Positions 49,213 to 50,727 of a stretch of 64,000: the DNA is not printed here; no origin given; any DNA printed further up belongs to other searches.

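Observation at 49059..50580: arsR-regulated aquaglyceroporin::ArsC channel-enzyme fusion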

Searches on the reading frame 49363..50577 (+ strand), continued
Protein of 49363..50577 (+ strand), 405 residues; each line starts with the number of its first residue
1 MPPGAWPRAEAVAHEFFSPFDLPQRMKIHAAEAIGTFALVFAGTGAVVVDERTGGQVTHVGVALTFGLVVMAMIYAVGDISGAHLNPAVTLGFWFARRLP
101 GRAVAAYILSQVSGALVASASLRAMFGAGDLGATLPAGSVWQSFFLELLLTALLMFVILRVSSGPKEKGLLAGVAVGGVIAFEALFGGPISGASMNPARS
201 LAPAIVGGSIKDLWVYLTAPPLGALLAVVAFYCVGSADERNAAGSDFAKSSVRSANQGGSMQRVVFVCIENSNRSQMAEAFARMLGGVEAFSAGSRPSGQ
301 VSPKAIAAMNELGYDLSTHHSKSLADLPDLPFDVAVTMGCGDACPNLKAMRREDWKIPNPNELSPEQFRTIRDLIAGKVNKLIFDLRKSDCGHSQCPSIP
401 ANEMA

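Call 33: find_related_loci(query=A1, collection=genome_contigs, flank=4000)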
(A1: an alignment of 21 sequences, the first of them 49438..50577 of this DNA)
Query A1 (380 aa) in genome_contigs; peptide patterns used: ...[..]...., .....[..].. (x = any residue, [..] = any of these).
600 stretches matched a pattern (row limit reached: there are more); 581 encode a relative of the query (tblastn E <= 1e-3); the best 80 are kept; 80 distinct loci.
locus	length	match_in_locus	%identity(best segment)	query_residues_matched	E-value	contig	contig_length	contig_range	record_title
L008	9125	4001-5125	58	1-361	2e-131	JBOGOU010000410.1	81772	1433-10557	MAG: Pyrinomonadaceae bacterium isolate H1-B1_maxbin2.bin.13 k127_356671, whole genome shotgun sequence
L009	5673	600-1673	53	1-358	3e-112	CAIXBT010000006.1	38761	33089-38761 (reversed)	MAG: uncultured Bacteroidetes bacterium isolate Umea_bin-04588 genome assembly, contig: bin-04588:006/430, whole genome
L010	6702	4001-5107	55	1-355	7e-106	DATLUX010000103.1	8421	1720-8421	MAG TPA_asm: Verrucomicrobiia bacterium isolate SMAG_U13177 k141_8781, whole genome shotgun sequence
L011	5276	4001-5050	51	5-361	4e-104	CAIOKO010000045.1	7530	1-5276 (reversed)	MAG: uncultured Schlesneria sp. isolate Umea2_bin-1599 genome assembly, contig: bin-1599:045/280, whole genome shotgun s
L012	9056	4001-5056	51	6-360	1e-100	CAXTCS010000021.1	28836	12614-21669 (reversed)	MAG TPA_asm: uncultured Hymenobacter sp. isolate private_GTX0163_metawrap_bin.5 genome assembly, contig: private_GTX0163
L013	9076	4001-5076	78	1-364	5e-97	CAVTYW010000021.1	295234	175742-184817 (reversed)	MAG: Pirellulales bacterium isolate MFD06714.bin.2.12 genome assembly, contig: contig_49736, whole genome shotgun sequen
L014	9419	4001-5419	68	5-361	3e-81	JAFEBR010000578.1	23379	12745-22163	MAG: Planctomycetota bacterium isolate SZAS-5 LIN-644__579__length-23379, whole genome shotgun sequence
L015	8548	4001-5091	64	1-355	1e-85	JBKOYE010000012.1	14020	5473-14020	MAG: Verrucomicrobiota bacterium isolate GB_HAYS_MAG_00069 GB_HAYS_000001384018, whole genome shotgun sequence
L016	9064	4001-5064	65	6-369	1e-109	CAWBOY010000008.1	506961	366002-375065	MAG: uncultured Planctomycetaceae bacterium isolate MFD09671.bin.1.56 genome assembly, contig: contig_9637, whole genome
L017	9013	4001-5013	67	6-358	4e-112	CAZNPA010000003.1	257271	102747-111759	MAG TPA_asm: uncultured Rickettsiales bacterium isolate binchicken_co199_43 genome assembly, contig: NODE_41_length_2572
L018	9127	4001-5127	68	6-379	1e-116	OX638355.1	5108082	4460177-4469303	MAG: Terriglobia bacterium isolate 290eebee-5386-4bec-b87c-7b5c19ab3581 genome assembly, chromosome: 1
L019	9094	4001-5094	67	6-361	2e-113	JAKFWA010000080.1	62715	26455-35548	MAG: Planctomycetaceae bacterium isolate D4_Bin_5 D4_0000258, whole genome shotgun sequence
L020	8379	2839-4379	70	1-358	1e-76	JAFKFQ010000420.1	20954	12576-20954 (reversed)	Bacterium isolate SCN18_30_10_14_R2_B_71_11 SCN18_30_10_14_R2_B_scaffold_1377, whole genome shotgun sequence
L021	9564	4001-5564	67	1-320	4e-76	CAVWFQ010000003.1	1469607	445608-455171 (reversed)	MAG: uncultured Phycisphaerales bacterium isolate MFD09671.bin.2.102 genome assembly, contig: contig_26377, whole genome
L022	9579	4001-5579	67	1-361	1e-75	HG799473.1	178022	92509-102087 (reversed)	Gemmata sp. IIL30 genomic scaffold, scaffold00012, whole genome shotgun sequence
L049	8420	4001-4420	63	221-358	1e-53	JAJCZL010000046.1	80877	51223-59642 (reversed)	MAG: Deltaproteobacteria bacterium isolate OFTM47 OFTM47_45, whole genome shotgun sequence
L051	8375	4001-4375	65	236-358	5e-52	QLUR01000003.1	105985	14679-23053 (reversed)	MAG: Bacillota bacterium isolate HKB214 DDT21_3, whole genome shotgun sequence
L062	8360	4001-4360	67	237-354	3e-50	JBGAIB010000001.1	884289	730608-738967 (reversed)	MAG: Chitinophagales bacterium isolate MAG_MBR_H125.33 MBRH125-33_opera_contig_30, whole genome shotgun sequence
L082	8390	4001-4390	62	238-364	1e-47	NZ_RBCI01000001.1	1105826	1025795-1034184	Flavisolibacter nicotianae strain X7X scaffold_0, whole genome shotgun sequence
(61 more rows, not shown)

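Call 43: search_protein_representatives(protein=window:49438-50577:+)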
Query: 380 residues. Proteins with E-value up to 0.001 (for the whole library): 26389; up to 1e-10: 8546; up to 1e-30: 595. The best 150 are listed.
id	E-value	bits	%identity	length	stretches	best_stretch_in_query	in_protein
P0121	3.7e-76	273.1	62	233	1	1-210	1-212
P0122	6.4e-76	272.3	45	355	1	2-361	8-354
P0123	1.6e-72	261.1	64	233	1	6-209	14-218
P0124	7.5e-71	255.7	47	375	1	5-361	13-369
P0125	2.3e-70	254.1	62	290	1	4-211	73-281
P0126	3.8e-70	253.4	58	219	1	3-208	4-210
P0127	5.3e-69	249.6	59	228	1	5-218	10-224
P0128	4.0e-66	240.1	71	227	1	5-178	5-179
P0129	1.4e-64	235.0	62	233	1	5-204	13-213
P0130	1.6e-64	234.8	45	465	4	108-213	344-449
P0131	1.7e-62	228.1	61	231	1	5-205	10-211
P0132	3.8e-62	227.0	62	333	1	5-206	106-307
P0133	5.9e-62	226.4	57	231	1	1-207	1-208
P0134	6.2e-62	226.3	58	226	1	3-207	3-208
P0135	9.1e-62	225.8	57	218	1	2-204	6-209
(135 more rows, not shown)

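Call 57: list_cluster_members(proteins=[P0001, P0048, P0054, P0039, P0012, P0087, P0122, P0124])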
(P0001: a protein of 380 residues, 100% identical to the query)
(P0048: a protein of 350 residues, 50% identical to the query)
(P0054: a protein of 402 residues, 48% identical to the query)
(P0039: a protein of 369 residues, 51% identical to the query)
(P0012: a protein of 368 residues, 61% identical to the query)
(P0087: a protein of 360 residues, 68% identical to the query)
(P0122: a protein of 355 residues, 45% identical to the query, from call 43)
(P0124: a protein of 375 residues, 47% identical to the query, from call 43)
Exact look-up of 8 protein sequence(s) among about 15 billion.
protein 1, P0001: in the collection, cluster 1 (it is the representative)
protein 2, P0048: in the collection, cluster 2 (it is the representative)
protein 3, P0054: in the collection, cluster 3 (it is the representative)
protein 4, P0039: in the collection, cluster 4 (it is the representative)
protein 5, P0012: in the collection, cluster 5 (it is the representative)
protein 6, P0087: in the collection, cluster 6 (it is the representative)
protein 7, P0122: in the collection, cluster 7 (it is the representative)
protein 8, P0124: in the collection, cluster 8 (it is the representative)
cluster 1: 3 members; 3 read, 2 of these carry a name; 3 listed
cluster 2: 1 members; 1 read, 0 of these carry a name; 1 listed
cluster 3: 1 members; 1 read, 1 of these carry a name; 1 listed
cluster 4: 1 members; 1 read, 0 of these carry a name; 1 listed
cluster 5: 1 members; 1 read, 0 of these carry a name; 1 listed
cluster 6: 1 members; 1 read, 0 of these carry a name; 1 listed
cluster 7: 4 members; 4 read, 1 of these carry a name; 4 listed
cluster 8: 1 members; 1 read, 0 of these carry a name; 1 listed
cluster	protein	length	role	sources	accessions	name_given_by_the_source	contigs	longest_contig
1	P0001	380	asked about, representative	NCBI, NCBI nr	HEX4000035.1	MAG TPA: aquaporin [Pirellulales bacterium] | aquaporin [Pirellulales bacterium]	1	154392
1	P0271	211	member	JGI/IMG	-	protein-tyrosine-phosphatase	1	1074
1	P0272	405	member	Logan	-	-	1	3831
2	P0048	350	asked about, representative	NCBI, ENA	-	-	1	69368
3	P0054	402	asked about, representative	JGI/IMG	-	thioredoxin type arsenate reductase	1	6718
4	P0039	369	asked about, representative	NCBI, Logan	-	-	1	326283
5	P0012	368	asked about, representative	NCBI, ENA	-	-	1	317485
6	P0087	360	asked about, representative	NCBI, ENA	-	-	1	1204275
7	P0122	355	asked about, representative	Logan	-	-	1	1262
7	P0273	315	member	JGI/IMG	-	MIP family channel proteins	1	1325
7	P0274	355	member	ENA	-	-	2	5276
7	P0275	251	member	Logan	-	-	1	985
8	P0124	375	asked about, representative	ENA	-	-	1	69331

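Call 59: predict_structure(alignment_id=A1)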
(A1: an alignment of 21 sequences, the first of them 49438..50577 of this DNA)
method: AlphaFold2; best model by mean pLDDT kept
length: 380 residues; sequences in the alignment: 21
mean_pLDDT: 81.3   pTM: 0.61
mean pLDDT of the five models: 81.3, 79.1, 78.4, 77.3, 77.0
residues with pLDDT >= 90: 136; 70-90: 174; 50-70: 53; < 50: 17
segments of 3 or more residues with pLDDT < 50: 222-233
pLDDT, mean of each block of 10 residues (from residue 1): 87 88 80 73 77 61 93 88 94 93 73 86 91 78 62 73 68 90 88 94 93 69 44 68 83 93 90 84 91 84 86 74 87 87 93 95 73 57
secondary structure, 60 per line:
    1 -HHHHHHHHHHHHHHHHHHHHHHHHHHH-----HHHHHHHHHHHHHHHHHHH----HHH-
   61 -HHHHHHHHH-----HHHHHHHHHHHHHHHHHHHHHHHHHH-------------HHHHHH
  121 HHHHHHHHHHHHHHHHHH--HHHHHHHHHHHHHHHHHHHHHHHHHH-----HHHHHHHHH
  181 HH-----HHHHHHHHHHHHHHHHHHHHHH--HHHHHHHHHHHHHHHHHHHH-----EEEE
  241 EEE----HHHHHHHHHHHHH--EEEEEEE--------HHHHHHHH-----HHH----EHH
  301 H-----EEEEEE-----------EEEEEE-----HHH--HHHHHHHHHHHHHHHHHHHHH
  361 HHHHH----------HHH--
elements in order: H2-28 H34-52 H62-70 H76-101 H115-138 H141-166 H172-182 H188-209 H212-231 E237-243 H248-260 E263-269 H278-285 E307-312 E324-329 H340-365

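Call 63: find_homologous_proteins(query=P0048, max_evalue=1e-30)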
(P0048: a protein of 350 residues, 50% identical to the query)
Query P0048 (350 aa): 7937 proteins with E <= 1e-30 among 8000 candidates; the best 120 are listed.
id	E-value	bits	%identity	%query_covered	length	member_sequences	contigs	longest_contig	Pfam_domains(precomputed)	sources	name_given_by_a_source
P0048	3.4e-222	755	100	100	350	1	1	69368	PF00230.26,PF01451.28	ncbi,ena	-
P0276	1.6e-132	460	62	100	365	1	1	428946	PF00230.26,PF01451.28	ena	-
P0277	1.5e-122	427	66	91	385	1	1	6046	PF00230.26,PF01451.28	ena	-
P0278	4.8e-119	415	73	56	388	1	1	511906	PF00230.26,PF01451.28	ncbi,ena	-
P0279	5.4e-119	415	-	-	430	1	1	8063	PF00230.26,PF21234.3,PF01451.28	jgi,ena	-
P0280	6.4e-118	412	58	98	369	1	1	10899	PF00230.26,PF01451.28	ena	-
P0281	2.9e-115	403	100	57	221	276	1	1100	PF00230.26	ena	-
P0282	4.0e-112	393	60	95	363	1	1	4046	PF00230.26,PF01451.28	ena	-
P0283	3.3e-111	390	57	95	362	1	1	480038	PF00230.26,PF01451.28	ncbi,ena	-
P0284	4.0e-111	389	70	75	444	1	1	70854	PF00230.26,PF13302.14,PF01451.28,PF00583.32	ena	-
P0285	2.7e-109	383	58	92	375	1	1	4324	PF00230.26,PF01451.28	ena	-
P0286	3.7e-108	380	91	57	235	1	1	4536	PF00230.26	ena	-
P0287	3.8e-108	380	91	57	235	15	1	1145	PF00230.26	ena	-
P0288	4.3e-108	379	92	57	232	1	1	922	PF00230.26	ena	-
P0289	1.8e-107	377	92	57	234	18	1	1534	PF00230.26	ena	-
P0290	2.8e-107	377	59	90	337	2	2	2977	PF00230.26,PF01451.28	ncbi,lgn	-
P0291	3.3e-107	377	92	57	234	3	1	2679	PF00230.26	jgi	jgi:aquaporin NIP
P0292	3.7e-107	376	91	57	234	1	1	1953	PF00230.26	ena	-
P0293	5.6e-107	376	91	57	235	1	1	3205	PF00230.26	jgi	jgi:MIP family channel proteins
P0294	7.0e-107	376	91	57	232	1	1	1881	PF00230.26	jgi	jgi:aquaporin NIP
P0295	9.4e-107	375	91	57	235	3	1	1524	PF00230.26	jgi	jgi:aquaporin NIP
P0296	3.1e-106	373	65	85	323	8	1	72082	PF00230.26,PF01451.28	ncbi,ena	-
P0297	6.1e-106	372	91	57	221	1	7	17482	PF00230.26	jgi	jgi:aquaporin NIP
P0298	6.3e-106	372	94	55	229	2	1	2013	PF00230.26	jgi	jgi:aquaporin NIP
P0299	7.1e-106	372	91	57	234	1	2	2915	PF00230.26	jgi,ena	jgi:MIP family channel proteins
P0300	9.2e-106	372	92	57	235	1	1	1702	PF00230.26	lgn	-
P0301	9.5e-106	372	90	57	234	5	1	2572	PF00230.26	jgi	jgi:aquaporin NIP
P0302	1.2e-105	371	90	57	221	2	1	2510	PF00230.26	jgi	jgi:aquaporin NIP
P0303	3.0e-105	370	92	56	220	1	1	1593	PF00230.26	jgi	jgi:aquaporin NIP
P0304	7.0e-105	369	-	-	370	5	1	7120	PF00230.26,PF01451.28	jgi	jgi:protein-tyrosine-phosphatase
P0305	1.2e-104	368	90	57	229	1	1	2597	PF00230.26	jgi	jgi:aquaporin NIP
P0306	3.5e-104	367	88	57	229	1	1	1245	PF00230.26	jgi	jgi:aquaporin NIP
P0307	8.7e-104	365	89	57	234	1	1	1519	PF00230.26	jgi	jgi:MIP family channel proteins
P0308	1.8e-103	364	91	55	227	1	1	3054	PF00230.26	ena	-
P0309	1.9e-103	364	88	57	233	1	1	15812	PF00230.26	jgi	jgi:MIP family channel proteins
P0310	2.5e-103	364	88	57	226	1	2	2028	PF00230.26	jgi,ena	jgi:MIP family channel proteins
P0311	6.8e-103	362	90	55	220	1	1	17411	PF00230.26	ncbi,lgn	-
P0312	6.9e-103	362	57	89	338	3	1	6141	PF00230.26,PF01451.28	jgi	jgi:MIP family channel proteins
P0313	7.5e-103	362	87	57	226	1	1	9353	PF00230.26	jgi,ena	-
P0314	9.0e-103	362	88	56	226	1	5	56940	PF00230.26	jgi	jgi:aquaporin NIP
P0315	9.0e-103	362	88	57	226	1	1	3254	PF00230.26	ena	-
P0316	1.1e-102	362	87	57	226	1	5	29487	PF00230.26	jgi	jgi:aquaporin NIP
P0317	1.1e-102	362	88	56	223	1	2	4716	PF00230.26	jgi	jgi:aquaporin NIP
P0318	1.2e-102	362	88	56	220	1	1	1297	PF00230.26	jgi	jgi:MIP family channel proteins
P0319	1.2e-102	362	89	57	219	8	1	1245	PF00230.26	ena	-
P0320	1.3e-102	361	87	57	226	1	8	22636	PF00230.26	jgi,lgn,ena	-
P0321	1.9e-102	361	91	55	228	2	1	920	PF00230.26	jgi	jgi:MIP family channel proteins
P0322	2.1e-102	361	89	55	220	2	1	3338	PF00230.26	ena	-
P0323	4.0e-102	360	87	57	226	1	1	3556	PF00230.26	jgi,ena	-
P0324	4.5e-102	360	89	55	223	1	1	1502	PF00230.26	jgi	-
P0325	4.6e-102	360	87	57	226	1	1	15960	PF00230.26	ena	-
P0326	4.9e-102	360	87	57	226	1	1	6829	PF00230.26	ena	-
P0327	6.3e-102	359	89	55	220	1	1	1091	PF00230.26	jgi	jgi:aquaporin NIP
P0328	6.5e-102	359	87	57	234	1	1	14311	PF00230.26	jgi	jgi:aquaporin NIP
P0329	1.2e-101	358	87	56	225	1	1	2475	PF00230.26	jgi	jgi:aquaporin NIP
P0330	1.6e-101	358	88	55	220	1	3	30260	PF00230.26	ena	-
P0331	1.7e-101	358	90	55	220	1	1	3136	PF00230.26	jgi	jgi:aquaporin NIP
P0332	3.5e-101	357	88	55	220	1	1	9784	PF00230.26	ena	-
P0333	4.1e-101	357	88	55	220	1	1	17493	PF00230.26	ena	-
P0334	4.6e-101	356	88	55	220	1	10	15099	PF00230.26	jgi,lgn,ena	jgi:aquaporin NIP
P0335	5.3e-101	356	88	55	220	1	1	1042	PF00230.26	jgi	jgi:aquaporin NIP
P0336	6.0e-101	356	88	55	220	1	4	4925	PF00230.26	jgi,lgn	jgi:aquaporin NIP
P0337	6.6e-101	356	88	55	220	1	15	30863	PF00230.26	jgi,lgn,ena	jgi:aquaporin NIP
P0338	6.7e-101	356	85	59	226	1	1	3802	PF00230.26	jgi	jgi:aquaporin NIP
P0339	7.2e-101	356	90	54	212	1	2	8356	PF00230.26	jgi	jgi:aquaporin NIP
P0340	7.9e-101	356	89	55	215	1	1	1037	PF00230.26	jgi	jgi:aquaporin NIP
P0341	1.1e-100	355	87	57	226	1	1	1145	PF00230.26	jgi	jgi:MIP family channel proteins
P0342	1.5e-100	355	87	57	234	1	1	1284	PF00230.26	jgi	jgi:MIP family channel proteins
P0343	2.0e-100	354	87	55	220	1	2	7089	PF00230.26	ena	-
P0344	2.0e-100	354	87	55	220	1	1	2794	PF00230.26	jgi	jgi:aquaporin NIP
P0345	2.1e-100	354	87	55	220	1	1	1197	PF00230.26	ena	-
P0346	2.3e-100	354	87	55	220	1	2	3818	PF00230.26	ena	-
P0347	2.5e-100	354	87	55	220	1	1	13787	PF00230.26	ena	-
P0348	3.7e-100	353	89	55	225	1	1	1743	PF00230.26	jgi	jgi:aquaporin NIP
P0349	5.2e-100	353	87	55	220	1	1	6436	PF00230.26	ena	-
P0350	5.8e-100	353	87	55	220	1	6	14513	PF00230.26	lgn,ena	-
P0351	7.2e-100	352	87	55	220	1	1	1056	PF00230.26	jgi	-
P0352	1.2e-99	352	85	57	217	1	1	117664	PF00230.26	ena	-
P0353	1.2e-99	352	86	57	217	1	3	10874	PF00230.26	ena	-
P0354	1.3e-99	352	87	55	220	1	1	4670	PF00230.26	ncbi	-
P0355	1.4e-99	352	86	57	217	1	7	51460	PF00230.26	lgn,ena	-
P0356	1.5e-99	351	87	56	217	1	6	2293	PF00230.26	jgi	jgi:MIP family channel proteins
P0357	1.6e-99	351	69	58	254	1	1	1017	PF00230.26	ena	-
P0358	1.6e-99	351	86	57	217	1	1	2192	PF00230.26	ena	-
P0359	1.7e-99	351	85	57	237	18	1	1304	PF00230.26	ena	-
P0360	1.8e-99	351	86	57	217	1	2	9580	PF00230.26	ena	-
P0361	1.8e-99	351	87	56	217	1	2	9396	PF00230.26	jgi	jgi:aquaporin NIP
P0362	2.1e-99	351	87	56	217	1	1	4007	PF00230.26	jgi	jgi:aquaporin NIP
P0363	2.3e-99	351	85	59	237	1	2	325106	PF00230.26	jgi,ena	-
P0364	2.3e-99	351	89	55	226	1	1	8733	PF00230.26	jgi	jgi:aquaporin NIP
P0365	2.4e-99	351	87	56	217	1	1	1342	PF00230.26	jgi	jgi:MIP family channel proteins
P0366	2.5e-99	351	85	57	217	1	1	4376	PF00230.26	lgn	-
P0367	2.7e-99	351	89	55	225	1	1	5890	PF00230.26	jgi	jgi:aquaporin NIP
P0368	3.0e-99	350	89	55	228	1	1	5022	PF00230.26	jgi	jgi:MIP family channel proteins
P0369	3.2e-99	350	85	57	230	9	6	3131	PF00230.26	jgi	jgi:MIP family channel proteins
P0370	3.6e-99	350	87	57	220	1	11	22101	PF00230.26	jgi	jgi:aquaporin NIP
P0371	4.1e-99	350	85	57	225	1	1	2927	PF00230.26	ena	-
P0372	4.3e-99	350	87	56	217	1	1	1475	PF00230.26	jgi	jgi:aquaporin NIP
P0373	4.6e-99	350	86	53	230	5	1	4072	PF00230.26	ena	-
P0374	4.8e-99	350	85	57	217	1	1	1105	PF00230.26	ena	-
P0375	5.8e-99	349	85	57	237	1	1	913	PF00230.26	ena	-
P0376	7.3e-99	349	87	56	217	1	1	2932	PF00230.26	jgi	jgi:aquaporin NIP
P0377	7.7e-99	349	85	57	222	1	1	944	PF00230.26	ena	-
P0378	7.9e-99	349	85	55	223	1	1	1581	PF00230.26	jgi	jgi:aquaporin NIP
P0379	8.5e-99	349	87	56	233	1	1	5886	PF00230.26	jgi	jgi:aquaporin NIP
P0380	9.4e-99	349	86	55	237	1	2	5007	PF00230.26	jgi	jgi:aquaporin NIP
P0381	1.0e-98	349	85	56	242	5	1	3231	PF00230.26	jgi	jgi:aquaporin NIP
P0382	1.1e-98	349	86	56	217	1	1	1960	PF00230.26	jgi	-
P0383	1.1e-98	349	85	57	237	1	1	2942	PF00230.26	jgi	jgi:MIP family channel proteins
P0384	1.1e-98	349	87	56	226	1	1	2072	PF00230.26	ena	-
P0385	1.2e-98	348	88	55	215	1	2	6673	PF00230.26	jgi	jgi:aquaporin NIP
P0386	1.2e-98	348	86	55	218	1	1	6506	PF00230.26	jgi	jgi:MIP family channel proteins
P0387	1.3e-98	348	86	56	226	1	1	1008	PF00230.26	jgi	jgi:aquaporin NIP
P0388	1.4e-98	348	88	56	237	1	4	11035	PF00230.26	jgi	jgi:aquaporin NIP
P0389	1.4e-98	348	84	57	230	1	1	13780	PF00230.26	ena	-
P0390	1.5e-98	348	86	56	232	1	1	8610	PF00230.26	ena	-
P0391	1.6e-98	348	85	57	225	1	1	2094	PF00230.26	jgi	-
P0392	1.7e-98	348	88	55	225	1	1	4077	PF00230.26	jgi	jgi:MIP family channel proteins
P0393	1.8e-98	348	85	57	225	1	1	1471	PF00230.26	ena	-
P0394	1.9e-98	348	85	57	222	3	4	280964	PF00230.26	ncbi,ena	-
